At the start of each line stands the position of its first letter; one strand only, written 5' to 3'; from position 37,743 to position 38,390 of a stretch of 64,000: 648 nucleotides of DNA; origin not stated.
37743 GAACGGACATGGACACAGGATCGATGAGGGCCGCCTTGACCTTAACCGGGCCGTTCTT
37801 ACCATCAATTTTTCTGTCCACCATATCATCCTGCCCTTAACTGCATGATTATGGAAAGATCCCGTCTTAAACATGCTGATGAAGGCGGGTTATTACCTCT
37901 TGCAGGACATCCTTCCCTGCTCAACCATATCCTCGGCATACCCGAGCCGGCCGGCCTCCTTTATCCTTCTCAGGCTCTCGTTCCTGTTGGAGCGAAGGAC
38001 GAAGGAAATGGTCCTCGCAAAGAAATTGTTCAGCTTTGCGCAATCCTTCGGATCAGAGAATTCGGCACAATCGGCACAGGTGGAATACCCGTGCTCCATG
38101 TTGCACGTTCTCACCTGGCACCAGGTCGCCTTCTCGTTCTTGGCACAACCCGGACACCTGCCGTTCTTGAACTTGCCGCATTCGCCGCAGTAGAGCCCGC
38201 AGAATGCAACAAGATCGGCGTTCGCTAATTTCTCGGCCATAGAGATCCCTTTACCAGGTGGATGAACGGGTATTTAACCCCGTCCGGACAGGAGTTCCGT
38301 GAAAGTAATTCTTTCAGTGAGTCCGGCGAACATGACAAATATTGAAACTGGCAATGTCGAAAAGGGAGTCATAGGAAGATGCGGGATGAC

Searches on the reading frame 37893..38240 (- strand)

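Call 61: search_protein_families(library=pfam, proteins=[window:37893-38240:-], max_evalue=0.001)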
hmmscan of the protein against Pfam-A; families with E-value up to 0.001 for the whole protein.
window:37893-38240:- (115 aa): 1 family
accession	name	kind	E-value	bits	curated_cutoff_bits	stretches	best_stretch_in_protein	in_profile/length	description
PF12675.12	DUF3795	-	7.6e-07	30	22.6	1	11-70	2-81/83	Protein of unknown function (DUF3795)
